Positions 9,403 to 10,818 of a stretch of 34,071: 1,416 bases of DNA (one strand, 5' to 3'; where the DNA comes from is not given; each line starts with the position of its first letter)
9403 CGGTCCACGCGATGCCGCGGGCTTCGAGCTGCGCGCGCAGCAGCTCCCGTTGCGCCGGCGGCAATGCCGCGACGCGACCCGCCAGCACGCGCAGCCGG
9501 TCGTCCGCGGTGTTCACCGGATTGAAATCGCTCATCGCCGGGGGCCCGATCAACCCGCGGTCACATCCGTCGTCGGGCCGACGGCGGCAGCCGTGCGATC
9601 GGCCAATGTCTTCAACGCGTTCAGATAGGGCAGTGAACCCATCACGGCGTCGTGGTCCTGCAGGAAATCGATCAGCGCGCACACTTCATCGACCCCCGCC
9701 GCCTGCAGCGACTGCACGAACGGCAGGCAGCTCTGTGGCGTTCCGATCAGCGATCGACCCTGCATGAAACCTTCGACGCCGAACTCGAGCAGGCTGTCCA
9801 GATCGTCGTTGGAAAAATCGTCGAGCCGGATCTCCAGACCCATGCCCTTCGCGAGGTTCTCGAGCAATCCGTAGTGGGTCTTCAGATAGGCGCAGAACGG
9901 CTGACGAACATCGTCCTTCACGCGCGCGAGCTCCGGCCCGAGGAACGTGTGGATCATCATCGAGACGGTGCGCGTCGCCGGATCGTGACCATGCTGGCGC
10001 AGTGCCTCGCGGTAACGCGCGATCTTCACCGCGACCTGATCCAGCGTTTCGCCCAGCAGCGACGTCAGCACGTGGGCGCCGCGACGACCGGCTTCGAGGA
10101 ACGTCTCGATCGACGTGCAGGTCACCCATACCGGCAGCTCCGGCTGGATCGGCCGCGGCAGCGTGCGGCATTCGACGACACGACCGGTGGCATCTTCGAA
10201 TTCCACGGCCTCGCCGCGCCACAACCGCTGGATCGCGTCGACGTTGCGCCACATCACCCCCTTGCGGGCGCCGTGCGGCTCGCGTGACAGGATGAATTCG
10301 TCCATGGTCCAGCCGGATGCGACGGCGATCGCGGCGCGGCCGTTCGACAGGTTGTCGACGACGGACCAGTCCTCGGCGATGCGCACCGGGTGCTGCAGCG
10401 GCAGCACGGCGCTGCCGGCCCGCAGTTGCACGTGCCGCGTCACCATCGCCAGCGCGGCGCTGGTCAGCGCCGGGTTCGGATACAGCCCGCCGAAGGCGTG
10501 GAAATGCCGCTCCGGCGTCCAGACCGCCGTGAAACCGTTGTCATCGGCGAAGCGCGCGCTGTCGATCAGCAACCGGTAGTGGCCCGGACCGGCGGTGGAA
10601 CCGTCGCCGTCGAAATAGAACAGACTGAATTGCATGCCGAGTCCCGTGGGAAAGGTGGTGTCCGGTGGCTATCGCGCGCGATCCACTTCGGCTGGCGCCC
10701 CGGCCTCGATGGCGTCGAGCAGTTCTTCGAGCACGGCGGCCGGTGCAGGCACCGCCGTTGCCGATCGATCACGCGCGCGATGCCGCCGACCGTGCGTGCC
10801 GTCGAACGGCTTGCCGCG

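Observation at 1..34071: Colinear FAAL/ACAD-primed PKS-NRPS lipopeptide-type assembly line that I cannot assign to a known pathway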

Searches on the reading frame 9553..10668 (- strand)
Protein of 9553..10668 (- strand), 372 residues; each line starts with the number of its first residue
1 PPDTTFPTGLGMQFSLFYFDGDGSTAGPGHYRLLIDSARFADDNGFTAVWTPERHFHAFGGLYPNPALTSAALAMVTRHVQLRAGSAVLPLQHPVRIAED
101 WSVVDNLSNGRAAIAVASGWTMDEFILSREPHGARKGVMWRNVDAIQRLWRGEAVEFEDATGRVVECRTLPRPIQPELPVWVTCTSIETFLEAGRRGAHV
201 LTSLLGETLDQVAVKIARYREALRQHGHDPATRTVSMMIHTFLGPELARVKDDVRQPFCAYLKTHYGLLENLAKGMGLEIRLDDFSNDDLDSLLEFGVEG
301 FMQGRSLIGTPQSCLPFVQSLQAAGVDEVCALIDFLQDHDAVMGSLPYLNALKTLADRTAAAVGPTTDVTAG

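Call 6: search_protein_families(library=pfam, proteins=[window:9553-10668:-], max_evalue=0.00001)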
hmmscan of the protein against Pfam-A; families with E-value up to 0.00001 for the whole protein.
window:9553-10668:- (372 aa): 1 family
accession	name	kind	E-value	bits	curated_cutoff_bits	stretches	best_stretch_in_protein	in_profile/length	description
PF00296.26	Bac_luciferase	-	1e-50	173.3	27.9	1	12-328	1-314/314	Luciferase-like monooxygenase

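Call 16: find_encoding_contigs(protein=window:9553-10635:-, flank=10000, max_places=6)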
Protein window:9553-10635:- (361 aa): no gene with exactly this product is on record in the collection.

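Call 19: find_homologous_proteins(query=window:9553-10635:-, max_evalue=1e-30)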
Query window:9553-10635:- (361 aa): 3896 proteins with E <= 1e-30 among 8000 candidates; the best 120 are listed.
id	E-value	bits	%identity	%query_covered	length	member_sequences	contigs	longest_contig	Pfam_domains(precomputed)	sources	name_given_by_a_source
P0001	2.2e-244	828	100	100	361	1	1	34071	PF00296.27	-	-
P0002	5.2e-198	675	82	96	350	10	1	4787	PF00296.27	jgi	jgi:natural product biosynthesis luciferase-like monooxygenase protein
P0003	9.8e-186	635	75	97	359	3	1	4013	PF00296.27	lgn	-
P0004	2.0e-182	624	76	96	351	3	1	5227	PF00296.27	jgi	jgi:natural product biosynthesis luciferase-like monooxygenase protein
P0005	4.3e-182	623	75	96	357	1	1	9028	PF00296.27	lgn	-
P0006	3.1e-179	614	75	96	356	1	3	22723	PF00296.27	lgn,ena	-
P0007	4.9e-179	613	75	95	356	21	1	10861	PF00296.27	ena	-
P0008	6.0e-179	613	74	97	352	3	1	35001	PF00296.27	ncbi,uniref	ncbi:LLM class flavin-dependent oxidoreductase [Aquincola sp. MAHUQ-54]|uniref:LLM class flavin-depe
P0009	1.5e-178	611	75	95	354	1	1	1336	PF00296.27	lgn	-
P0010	3.7e-178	610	74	97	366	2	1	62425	PF00296.27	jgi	-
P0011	4.6e-178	610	73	96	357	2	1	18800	PF00296.27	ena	-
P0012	1.5e-177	608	73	96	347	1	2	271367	PF00296.27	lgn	-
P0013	1.6e-177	608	75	96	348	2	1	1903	PF00296.27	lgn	-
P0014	2.4e-177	607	73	98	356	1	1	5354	PF00296.27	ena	-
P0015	4.3e-177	607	76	95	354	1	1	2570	PF00296.27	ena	-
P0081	5.5e-162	557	67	98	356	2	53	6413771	PF00296.27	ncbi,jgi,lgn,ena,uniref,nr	ncbi:LLM class flavin-dependent oxidoreductase [Anabaena sp. FACHB-709]|uniref:Luciferase-like domai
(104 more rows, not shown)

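Call 21: find_encoding_contigs(protein=P0008, flank=10000, max_places=2)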
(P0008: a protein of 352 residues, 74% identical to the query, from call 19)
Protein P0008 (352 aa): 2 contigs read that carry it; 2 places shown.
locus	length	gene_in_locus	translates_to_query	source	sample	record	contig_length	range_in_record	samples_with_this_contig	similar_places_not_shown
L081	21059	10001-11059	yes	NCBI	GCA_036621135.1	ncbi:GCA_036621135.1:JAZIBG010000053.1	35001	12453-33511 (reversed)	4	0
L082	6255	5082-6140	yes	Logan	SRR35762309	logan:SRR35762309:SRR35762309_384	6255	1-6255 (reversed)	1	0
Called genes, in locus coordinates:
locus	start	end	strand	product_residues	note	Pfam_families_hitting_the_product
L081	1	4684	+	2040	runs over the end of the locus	PF00698:Acyl_transf_1, PF21089:PKS_DH_N, PF14765:PS-DH, PF13489:Methyltransf_23, PF08241:Methyltransf_11, PF08242:Methyltransf_12, PF13649:Methyltransf_25, PF08240:ADH_N, +6 more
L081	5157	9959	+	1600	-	PF00109:ketoacyl-synt, PF02801:Ketoacyl-synt_C, PF16197:KAsynt_C_assoc, PF22336:RhiE-like_linker, PF22621:CurL-like_PKS_C, PF00698:Acyl_transf_1, PF08659:KR, PF00550:PP-binding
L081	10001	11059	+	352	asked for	PF00296:Bac_luciferase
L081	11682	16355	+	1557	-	PF00668:Condensation, PF00501:AMP-binding, PF13193:AMP-binding_C, PF00550:PP-binding, PF00668:Condensation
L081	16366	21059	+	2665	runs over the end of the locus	PF00668:Condensation, PF00501:AMP-binding, PF13193:AMP-binding_C, PF00550:PP-binding, PF00668:Condensation, PF00501:AMP-binding, PF13193:AMP-binding_C, PF00550:PP-binding, +1 more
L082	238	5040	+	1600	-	PF00109:ketoacyl-synt, PF02801:Ketoacyl-synt_C, PF16197:KAsynt_C_assoc, PF22336:RhiE-like_linker, PF22621:CurL-like_PKS_C, PF00698:Acyl_transf_1, PF08659:KR, PF00550:PP-binding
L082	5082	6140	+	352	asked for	PF00296:Bac_luciferase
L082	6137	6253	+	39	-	?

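Call 22: find_encoding_contigs(protein=P0081, flank=10000, max_places=2)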
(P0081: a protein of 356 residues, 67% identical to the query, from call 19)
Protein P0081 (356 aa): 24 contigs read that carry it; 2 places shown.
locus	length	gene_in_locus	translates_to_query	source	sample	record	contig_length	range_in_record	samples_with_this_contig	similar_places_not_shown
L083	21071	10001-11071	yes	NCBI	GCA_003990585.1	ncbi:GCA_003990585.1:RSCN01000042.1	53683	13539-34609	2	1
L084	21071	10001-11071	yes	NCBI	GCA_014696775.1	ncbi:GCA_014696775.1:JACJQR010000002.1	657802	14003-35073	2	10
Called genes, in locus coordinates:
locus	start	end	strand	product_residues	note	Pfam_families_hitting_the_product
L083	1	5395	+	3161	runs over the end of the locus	PF17803:Cadherin_4, PF17892:Cadherin_5, PF17963:Big_9, PF17803:Cadherin_4, PF17892:Cadherin_5, PF17963:Big_9, PF17803:Cadherin_4, PF17892:Cadherin_5, +7 more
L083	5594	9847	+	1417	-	PF04151:PPC, PF00353:HemolysinCabind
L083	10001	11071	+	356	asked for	PF00296:Bac_luciferase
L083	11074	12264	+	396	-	-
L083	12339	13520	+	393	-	PF02687:FtsX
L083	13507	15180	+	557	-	PF06472:ABC_membrane_2, PF00664:ABC_membrane, PF05992:SbmA_BacA, PF00005:ABC_tran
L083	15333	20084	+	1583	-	PF00668:Condensation, PF00501:AMP-binding, PF13193:AMP-binding_C, PF00550:PP-binding, PF00668:Condensation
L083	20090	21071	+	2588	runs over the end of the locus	PF00668:Condensation, PF00501:AMP-binding, PF13193:AMP-binding_C, PF00550:PP-binding, PF00668:Condensation, PF00501:AMP-binding, PF13193:AMP-binding_C, PF00550:PP-binding, +1 more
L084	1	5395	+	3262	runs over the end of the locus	PF17803:Cadherin_4, PF17892:Cadherin_5, PF17963:Big_9, PF17803:Cadherin_4, PF17892:Cadherin_5, PF17963:Big_9, PF17803:Cadherin_4, PF17892:Cadherin_5, +11 more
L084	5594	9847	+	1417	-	PF04151:PPC, PF00353:HemolysinCabind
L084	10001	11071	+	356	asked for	PF00296:Bac_luciferase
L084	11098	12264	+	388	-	PF25876:HH_MFP_RND (weak)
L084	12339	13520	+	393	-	PF02687:FtsX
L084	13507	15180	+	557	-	PF06472:ABC_membrane_2, PF00664:ABC_membrane, PF05992:SbmA_BacA, PF00005:ABC_tran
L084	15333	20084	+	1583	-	PF00668:Condensation, PF00501:AMP-binding, PF13193:AMP-binding_C, PF00550:PP-binding, PF00668:Condensation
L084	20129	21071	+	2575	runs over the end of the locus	PF00668:Condensation, PF00501:AMP-binding, PF13193:AMP-binding_C, PF00550:PP-binding, PF00668:Condensation, PF00501:AMP-binding, PF13193:AMP-binding_C, PF00550:PP-binding, +1 more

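Call 43: search_solved_structures(query=window:9553-10635:-, max_evalue=0.00001)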
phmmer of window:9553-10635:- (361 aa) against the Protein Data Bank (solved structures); distinct sequences matched with E-value up to 0.00001: 14.
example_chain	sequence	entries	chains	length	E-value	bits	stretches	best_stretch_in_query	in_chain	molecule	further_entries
6ket_A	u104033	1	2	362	2.9e-108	365.3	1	1-346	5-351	PuwE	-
7bip_A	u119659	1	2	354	8.5e-23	84.2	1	5-235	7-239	Luciferase-like monooxygenase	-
8cbb_A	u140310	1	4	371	1.1e-20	77.2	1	28-335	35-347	Alkanal monooxygenase alpha chain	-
8k74_A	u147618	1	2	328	5.9e-18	68.2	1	17-190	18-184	Alkanal monooxygenase alpha chain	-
2i7g_A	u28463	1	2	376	2e-17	66.5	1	10-243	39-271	Monooxygenase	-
1brl_A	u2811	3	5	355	4.7e-17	65.3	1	22-334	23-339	BACTERIAL LUCIFERASE | Alkanal monooxygenase alpha chain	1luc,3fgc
8t0u_A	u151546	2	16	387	3.4e-08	36.1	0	27-130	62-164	FMNH(2)-dependent dimethylsulfone monooxygenase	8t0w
8qpl_A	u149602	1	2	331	6.8e-07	31.8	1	27-184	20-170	5,10-methylenetetrahydromethanopterin reductase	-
8qq8_A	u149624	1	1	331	6.8e-07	31.8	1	27-184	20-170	5,10-methylenetetrahydromethanopterin reductase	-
8qpm_A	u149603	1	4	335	6.9e-07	31.8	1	27-184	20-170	5,10-methylenetetrahydromethanopterin reductase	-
1rhc_A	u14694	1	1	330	1.4e-06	30.8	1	24-239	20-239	F420-dependent alcohol dehydrogenase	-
9hav_A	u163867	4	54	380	3.5e-06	29.5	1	24-230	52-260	Luciferase family protein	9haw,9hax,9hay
1brl_B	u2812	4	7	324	6.8e-06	28.6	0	1-104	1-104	BACTERIAL LUCIFERASE | BETA2 LUCIFERASE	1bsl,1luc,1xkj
3fgc_B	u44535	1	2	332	7.1e-06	28.5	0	1-104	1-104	Alkanal monooxygenase beta chain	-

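Call 44: search_protein_families(library=ncbifam, proteins=[window:9553-10635:-], max_evalue=1e-10)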
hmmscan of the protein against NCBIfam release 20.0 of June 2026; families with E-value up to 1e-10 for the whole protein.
window:9553-10635:- (361 aa): 11 families
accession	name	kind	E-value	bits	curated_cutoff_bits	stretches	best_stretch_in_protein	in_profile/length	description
TIGR04020.1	seco_metab_LLM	subfamily_domain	1.8e-147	491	244.45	1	3-342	1-341/341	MupA/Atu3671 family FMN-dependent luciferase-like monooxygenase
TIGR03619.1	F420_Rv2161c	subfamily_domain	6.4e-29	101.3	166.9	1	26-227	3-217/247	TIGR03619 family F420-dependent LLM class oxidoreductase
TIGR04027.1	LLM_KPN_01858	hypoth_equivalog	1.2e-23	83.6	412.9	1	18-192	17-184/326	putative FMN-dependent luciferase-like monooxygenase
TIGR03858.1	LLM_2I7G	subfamily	4.5e-21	75.2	462.25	1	21-243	26-248/337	Atu2307/SP_0267 family LLM class monooxygenase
TIGR03571.1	lucif_BA3436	subfamily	1.2e-20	74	303.9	1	24-222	34-235/304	TIGR03571 family LLM class oxidoreductase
NF052254.1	luciferase_Alph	exception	4.7e-17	62.2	600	1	26-224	27-223/354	luciferase subunit alpha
TIGR04021.1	LLM_DMSO2_sfnG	equivalog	6.2e-15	55.4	382.95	1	26-219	33-228/350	dimethylsulfone monooxygenase SfnG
TIGR04036.1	LLM_CE1758_fam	subfamily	3.1e-14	52.6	479.1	1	23-232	30-241/355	CE1758 family FMN-dependent luciferase-like monooxygenase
TIGR03560.1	F420_Rv1855c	subfamily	7.7e-14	52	231.4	1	19-225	11-225/227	TIGR03560 family F420-dependent LLM class oxidoreductase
TIGR03857.1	F420_MSMEG_2249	hypoth_equivalog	1.8e-13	50.5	218.4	1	21-252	14-236/329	TIGR03857 family LLM class F420-dependent oxidoreductase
TIGR03621.1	F420_MSMEG_2516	subfamily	5.5e-13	48.7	213.15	1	17-172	10-156/295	TIGR03621 family F420-dependent LLM class oxidoreductase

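Call 65: list_cluster_members(proteins=[L084:15333-20081:+, P0081, P0350])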
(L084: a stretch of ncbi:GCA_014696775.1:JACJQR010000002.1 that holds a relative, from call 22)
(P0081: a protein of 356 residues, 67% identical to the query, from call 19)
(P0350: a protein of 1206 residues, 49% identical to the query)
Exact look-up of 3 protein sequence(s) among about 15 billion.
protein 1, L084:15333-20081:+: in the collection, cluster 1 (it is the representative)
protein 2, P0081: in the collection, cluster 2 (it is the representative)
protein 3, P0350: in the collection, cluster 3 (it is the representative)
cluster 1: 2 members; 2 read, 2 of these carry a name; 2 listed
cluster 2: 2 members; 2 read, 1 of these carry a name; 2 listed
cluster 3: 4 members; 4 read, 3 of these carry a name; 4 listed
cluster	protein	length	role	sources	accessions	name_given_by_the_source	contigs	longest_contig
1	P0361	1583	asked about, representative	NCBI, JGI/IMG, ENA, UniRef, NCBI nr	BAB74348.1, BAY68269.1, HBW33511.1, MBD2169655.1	non-ribosomal peptide synthetase [Anabaena sp. FACHB-709] | Non-ribosomal peptide synthetase n=2 Tax=Nostocaceae TaxID=1162 RepID=A0ABR7ZAN2_ANACY | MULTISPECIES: non-ribosomal peptide synthetase [Nostocaceae]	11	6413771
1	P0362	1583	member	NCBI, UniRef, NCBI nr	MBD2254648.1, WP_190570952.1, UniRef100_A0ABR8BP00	non-ribosomal peptide synthetase [Nostoc parmelioides] | Amino acid adenylation domain-containing protein n=1 Tax=Nostoc parmelioides FACHB-3921 ...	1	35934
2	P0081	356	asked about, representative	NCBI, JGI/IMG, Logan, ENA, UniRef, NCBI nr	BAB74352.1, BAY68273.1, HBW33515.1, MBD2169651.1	LLM class flavin-dependent oxidoreductase [Anabaena sp. FACHB-709] | Luciferase-like domain-containing protein n=2 Tax=Nostocaceae TaxID=1162 ... | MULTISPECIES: LLM class flavin-dependent oxidoreductase [Nostocaceae]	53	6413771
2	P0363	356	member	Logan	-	-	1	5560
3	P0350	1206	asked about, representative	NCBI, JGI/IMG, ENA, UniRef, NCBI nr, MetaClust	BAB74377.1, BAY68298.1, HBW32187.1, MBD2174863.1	AMP-binding protein [Anabaena sp. FACHB-709] | AMP-binding protein n=2 Tax=Nostocaceae TaxID=1162 RepID=A0ABR7ZRP5_ANACY | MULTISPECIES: AMP-binding protein [Nostocaceae]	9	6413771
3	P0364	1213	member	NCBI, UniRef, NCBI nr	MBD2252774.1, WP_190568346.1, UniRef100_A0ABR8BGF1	AMP-binding protein [Nostoc parmelioides] | AMP-binding protein n=1 Tax=Nostoc parmelioides FACHB-3921 TaxID=2692909 ...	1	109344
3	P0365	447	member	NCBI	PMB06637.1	AMP-dependent synthetase, partial [Fischerella thermalis CCMEE 5196]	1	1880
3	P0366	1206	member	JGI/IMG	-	-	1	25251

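Call 72: search_solved_structures(query=window:9553-10635:-, max_evalue=1e-50, show_alignments=1)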
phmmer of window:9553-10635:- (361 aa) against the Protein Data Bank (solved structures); distinct sequences matched with E-value up to 1e-50: 1.
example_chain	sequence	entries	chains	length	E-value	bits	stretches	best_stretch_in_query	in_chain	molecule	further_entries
6ket_A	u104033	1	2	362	2.9e-108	365.3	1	1-346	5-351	PuwE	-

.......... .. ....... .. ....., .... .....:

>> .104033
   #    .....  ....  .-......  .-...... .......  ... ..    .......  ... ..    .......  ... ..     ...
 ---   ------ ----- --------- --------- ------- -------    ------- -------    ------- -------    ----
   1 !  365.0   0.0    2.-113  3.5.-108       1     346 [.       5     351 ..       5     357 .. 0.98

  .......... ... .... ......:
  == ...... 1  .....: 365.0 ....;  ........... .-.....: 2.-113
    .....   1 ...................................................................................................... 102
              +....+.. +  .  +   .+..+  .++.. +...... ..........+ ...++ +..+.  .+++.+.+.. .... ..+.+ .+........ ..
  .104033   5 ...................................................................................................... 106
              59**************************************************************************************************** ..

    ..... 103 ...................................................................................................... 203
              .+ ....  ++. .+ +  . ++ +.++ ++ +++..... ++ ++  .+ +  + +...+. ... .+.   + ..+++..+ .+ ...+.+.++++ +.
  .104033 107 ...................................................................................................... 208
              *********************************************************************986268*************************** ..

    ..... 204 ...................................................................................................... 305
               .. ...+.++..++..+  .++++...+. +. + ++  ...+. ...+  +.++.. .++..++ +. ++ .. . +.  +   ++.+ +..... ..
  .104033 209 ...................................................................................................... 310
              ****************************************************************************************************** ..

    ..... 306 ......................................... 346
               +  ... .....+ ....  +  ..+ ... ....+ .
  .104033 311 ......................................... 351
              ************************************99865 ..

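Call 74: find_encoding_contigs(protein=P0002, flank=10000, max_places=2)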
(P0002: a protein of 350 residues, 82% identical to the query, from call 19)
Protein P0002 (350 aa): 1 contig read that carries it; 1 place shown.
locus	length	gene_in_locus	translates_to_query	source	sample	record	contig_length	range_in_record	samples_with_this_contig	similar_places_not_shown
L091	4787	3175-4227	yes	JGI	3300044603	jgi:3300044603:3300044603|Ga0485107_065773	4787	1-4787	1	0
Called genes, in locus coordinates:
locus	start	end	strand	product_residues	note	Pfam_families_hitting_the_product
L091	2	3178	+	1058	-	?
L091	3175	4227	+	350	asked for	PF00296:Bac_luciferase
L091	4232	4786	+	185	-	?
